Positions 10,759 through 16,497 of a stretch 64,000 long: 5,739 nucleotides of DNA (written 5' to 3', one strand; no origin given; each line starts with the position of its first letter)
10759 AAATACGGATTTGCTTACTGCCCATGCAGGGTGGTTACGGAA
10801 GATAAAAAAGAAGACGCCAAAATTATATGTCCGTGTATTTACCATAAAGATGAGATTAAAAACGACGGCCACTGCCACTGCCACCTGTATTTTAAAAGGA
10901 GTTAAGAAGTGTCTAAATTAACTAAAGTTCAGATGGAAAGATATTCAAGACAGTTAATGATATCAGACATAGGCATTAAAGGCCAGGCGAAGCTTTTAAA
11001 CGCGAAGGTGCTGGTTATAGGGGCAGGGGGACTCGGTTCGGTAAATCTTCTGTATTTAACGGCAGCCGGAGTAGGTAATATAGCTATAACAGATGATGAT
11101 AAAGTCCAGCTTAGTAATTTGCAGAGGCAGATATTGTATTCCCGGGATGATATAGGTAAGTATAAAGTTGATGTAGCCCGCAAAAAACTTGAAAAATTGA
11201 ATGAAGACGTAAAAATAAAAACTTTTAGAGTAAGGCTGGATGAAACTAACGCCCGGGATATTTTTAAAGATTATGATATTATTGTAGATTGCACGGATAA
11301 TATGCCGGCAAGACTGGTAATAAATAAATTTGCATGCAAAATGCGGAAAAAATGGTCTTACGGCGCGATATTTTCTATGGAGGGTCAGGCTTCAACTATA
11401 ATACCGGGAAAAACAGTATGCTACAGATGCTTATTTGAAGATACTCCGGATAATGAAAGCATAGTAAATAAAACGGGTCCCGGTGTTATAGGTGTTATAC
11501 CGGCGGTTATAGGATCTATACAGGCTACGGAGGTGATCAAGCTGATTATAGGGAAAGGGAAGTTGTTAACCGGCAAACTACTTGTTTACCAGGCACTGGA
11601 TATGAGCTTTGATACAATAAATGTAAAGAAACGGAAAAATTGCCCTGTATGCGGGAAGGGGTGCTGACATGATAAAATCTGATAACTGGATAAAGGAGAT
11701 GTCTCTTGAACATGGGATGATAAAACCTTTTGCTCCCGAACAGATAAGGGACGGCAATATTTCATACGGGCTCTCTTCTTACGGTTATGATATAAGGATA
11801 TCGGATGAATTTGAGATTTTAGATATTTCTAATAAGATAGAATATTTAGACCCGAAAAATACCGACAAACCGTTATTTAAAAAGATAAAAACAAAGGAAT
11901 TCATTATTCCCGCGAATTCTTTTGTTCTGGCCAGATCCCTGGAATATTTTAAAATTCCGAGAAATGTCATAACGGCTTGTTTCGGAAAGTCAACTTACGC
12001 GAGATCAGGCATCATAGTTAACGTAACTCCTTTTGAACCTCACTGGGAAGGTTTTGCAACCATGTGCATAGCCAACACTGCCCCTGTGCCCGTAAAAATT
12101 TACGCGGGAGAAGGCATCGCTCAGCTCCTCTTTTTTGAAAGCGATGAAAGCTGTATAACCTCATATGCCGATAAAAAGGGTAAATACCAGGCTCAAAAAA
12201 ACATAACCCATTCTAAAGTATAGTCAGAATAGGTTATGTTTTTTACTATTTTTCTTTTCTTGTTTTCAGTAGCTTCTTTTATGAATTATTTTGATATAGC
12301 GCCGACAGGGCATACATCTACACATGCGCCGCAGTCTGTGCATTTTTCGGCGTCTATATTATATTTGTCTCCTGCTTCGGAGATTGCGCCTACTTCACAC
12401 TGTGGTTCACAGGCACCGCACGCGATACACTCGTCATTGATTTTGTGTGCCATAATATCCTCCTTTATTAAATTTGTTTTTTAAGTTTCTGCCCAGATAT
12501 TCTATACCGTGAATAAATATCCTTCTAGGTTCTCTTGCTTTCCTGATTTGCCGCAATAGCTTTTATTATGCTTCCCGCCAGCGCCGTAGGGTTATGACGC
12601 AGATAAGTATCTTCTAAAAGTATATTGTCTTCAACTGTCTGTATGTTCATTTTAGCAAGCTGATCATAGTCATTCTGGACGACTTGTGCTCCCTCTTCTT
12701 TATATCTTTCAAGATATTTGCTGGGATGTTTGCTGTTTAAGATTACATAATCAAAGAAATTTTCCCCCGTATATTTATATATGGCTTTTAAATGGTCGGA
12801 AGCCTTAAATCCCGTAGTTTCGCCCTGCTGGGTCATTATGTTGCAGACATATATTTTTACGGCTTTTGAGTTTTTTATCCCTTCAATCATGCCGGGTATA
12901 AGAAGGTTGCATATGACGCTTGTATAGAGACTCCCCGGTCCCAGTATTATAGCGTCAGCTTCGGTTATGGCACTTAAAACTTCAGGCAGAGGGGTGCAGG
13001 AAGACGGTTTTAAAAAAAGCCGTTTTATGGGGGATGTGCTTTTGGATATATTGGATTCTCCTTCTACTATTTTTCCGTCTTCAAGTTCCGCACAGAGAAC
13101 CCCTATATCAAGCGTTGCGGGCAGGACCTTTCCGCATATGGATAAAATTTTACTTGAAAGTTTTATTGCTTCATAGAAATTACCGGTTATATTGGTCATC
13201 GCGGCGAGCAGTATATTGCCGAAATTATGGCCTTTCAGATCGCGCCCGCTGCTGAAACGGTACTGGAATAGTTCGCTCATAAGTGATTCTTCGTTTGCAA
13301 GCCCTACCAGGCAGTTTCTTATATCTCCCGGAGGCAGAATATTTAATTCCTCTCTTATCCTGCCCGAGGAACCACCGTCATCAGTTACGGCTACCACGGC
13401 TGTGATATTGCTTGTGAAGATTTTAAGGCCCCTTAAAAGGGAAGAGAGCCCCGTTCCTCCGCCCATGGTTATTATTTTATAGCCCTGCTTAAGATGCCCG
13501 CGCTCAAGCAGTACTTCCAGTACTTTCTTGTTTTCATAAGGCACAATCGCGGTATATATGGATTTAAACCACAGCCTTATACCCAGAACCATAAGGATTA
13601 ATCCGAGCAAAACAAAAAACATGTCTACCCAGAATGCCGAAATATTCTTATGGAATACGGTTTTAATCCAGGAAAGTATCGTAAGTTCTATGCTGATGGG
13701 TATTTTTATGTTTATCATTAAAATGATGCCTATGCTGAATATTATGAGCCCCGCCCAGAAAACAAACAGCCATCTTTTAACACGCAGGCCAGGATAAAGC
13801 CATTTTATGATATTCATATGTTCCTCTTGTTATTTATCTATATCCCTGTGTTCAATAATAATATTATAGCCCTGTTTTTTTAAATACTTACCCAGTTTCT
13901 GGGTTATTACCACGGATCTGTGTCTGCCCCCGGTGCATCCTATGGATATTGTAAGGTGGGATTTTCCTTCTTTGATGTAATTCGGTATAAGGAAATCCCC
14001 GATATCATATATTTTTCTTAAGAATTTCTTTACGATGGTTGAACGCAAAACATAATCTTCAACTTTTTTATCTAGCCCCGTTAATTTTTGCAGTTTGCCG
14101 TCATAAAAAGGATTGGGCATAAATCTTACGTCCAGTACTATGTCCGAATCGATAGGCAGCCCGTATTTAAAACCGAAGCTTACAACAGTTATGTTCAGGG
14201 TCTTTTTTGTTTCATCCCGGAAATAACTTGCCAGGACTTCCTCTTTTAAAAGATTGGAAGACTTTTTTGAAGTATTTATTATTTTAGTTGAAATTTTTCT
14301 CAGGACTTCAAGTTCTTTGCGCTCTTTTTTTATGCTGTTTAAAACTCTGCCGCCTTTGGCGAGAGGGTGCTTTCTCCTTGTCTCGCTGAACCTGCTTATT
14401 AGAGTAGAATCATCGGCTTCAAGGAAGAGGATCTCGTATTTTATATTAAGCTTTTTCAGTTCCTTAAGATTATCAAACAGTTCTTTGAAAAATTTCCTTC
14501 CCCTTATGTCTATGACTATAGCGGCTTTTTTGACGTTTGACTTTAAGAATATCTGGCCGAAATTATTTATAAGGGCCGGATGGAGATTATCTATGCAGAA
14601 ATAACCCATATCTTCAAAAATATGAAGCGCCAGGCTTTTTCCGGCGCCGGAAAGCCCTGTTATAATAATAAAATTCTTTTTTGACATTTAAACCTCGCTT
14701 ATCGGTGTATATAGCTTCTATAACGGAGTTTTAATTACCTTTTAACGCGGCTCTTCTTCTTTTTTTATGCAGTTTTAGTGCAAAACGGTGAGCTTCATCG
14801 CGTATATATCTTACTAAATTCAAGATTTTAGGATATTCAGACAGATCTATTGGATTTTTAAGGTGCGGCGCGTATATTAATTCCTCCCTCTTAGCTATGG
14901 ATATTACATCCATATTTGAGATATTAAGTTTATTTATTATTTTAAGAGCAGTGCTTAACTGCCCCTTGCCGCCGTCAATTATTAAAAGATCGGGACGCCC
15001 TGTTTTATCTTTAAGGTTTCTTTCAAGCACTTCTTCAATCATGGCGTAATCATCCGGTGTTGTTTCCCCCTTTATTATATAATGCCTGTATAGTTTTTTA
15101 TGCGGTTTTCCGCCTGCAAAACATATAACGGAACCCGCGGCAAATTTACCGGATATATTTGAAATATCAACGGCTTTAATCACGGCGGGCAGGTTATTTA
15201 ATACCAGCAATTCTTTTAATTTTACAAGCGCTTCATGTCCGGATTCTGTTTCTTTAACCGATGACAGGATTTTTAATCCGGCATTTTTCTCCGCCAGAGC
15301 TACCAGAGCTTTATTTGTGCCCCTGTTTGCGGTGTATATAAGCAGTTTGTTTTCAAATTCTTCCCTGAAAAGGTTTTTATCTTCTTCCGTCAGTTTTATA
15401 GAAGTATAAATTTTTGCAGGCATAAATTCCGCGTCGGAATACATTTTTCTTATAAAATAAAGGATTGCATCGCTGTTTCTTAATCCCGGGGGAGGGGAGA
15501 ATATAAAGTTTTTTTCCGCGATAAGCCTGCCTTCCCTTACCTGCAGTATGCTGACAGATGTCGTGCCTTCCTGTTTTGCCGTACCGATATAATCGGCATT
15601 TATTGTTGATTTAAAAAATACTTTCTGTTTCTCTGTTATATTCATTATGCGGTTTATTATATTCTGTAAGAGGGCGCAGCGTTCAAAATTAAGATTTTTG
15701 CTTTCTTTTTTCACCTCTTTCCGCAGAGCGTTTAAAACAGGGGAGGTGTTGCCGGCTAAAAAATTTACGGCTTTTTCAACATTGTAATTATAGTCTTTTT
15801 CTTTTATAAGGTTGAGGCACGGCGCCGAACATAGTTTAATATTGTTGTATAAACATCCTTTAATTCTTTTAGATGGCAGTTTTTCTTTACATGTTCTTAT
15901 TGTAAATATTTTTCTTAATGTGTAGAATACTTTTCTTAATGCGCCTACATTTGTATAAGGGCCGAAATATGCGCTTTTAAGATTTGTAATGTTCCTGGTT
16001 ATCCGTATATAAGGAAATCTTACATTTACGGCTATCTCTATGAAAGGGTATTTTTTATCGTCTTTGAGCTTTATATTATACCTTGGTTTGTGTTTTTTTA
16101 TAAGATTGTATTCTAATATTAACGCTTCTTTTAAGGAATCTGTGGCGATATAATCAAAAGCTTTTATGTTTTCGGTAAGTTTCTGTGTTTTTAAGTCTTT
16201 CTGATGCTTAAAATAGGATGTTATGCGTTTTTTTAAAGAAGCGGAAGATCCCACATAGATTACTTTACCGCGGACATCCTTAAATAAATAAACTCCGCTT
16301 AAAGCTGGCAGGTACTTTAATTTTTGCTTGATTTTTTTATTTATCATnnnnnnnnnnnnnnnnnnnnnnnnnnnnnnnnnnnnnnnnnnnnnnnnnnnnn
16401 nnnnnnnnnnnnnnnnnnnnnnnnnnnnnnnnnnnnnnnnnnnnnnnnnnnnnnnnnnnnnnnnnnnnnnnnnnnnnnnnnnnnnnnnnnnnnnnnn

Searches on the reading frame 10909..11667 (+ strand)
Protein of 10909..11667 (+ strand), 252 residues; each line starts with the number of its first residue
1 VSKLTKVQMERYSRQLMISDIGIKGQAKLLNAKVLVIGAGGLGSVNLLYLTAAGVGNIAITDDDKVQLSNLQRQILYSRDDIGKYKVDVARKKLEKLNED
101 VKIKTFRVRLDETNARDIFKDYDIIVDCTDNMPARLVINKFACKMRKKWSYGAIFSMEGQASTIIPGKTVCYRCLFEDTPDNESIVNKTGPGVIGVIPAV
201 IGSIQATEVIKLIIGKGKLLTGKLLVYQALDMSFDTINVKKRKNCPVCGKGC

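Call 89: search_protein_families(library=pfam, proteins=[window:10909-11667:+], max_evalue=0.00001)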
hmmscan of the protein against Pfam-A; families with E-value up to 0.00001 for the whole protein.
window:10909-11667:+ (252 aa): 1 family
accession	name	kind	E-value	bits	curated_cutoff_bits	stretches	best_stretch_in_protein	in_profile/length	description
PF00899.27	ThiF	-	3e-80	269.2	28.1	1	12-247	1-238/238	ThiF family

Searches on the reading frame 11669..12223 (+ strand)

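Call 89: search_protein_families(library=pfam, proteins=[window:11669-12223:+], max_evalue=0.00001)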
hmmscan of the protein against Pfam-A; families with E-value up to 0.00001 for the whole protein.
window:11669-12223:+ (184 aa): 1 family
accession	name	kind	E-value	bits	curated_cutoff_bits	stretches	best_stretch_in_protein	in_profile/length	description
PF22769.1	DCD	-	4.8e-32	111.6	27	1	2-157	1-152/153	dCTP deaminase-like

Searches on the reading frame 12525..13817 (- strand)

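Call 90: search_protein_families(library=pfam, proteins=[window:12525-13817:-], max_evalue=0.00001)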
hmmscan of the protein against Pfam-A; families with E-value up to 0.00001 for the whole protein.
window:12525-13817:- (430 aa): 1 family
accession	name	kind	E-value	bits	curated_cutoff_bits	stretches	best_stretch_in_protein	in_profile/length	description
PF01933.23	CofD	-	1.5e-113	379.3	30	1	115-400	1-290/290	2-phospho-L-lactate transferase CofD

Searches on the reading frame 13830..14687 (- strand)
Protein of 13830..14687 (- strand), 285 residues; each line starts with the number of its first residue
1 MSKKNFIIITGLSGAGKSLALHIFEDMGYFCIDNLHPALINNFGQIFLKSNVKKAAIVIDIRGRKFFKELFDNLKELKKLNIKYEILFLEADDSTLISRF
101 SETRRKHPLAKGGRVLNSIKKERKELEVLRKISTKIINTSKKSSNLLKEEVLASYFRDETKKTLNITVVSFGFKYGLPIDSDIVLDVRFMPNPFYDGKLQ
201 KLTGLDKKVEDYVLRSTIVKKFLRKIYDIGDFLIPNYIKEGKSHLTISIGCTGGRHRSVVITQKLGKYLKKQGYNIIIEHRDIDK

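Call 90: search_protein_families(library=pfam, proteins=[window:13830-14687:-], max_evalue=0.00001)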
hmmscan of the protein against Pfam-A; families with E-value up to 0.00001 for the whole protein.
window:13830-14687:- (285 aa): 2 families
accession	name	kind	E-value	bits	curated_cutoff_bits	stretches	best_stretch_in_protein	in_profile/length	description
PF22740.1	PapZ_C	-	2.2e-47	160.7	27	1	165-284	2-121/121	RapZ C-terminal domain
PF03668.21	RapZ-like_N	-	2.9e-44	151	25.4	1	6-152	3-151/158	RapZ-like N-terminal domain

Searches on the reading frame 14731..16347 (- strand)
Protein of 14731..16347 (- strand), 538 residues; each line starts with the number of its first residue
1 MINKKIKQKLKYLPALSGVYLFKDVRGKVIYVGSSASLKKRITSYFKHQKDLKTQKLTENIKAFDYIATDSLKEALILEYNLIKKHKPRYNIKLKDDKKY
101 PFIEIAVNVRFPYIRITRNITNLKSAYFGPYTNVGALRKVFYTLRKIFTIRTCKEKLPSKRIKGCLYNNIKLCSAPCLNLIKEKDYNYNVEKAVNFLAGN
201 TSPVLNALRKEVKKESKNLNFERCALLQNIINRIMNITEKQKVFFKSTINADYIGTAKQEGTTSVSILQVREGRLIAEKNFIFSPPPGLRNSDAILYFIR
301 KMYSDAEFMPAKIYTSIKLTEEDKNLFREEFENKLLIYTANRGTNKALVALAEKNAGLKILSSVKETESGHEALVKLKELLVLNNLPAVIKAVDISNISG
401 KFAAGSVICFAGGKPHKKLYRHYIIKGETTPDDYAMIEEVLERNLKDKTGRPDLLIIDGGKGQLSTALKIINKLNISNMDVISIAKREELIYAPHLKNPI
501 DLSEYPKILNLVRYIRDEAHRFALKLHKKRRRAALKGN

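Call 90: search_protein_families(library=pfam, proteins=[window:14731-16347:-], max_evalue=0.00001)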
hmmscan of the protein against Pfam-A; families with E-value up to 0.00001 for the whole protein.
window:14731-16347:- (538 aa): 3 families
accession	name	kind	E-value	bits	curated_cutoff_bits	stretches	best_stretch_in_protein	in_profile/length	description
PF08459.17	UvrC_RNaseH_dom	-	6.1e-44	150.1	22.3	1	378-523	1-158/159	UvrC RNAse H endonuclease domain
PF22920.2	UvrC_RNaseH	-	1.1e-18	67.6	24.3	1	250-358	1-111/116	UvrC Ribonuclease H-like domain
PF01541.30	GIY-YIG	-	1.7e-10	41.5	22.6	1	18-91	3-78/78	GIY-YIG catalytic domain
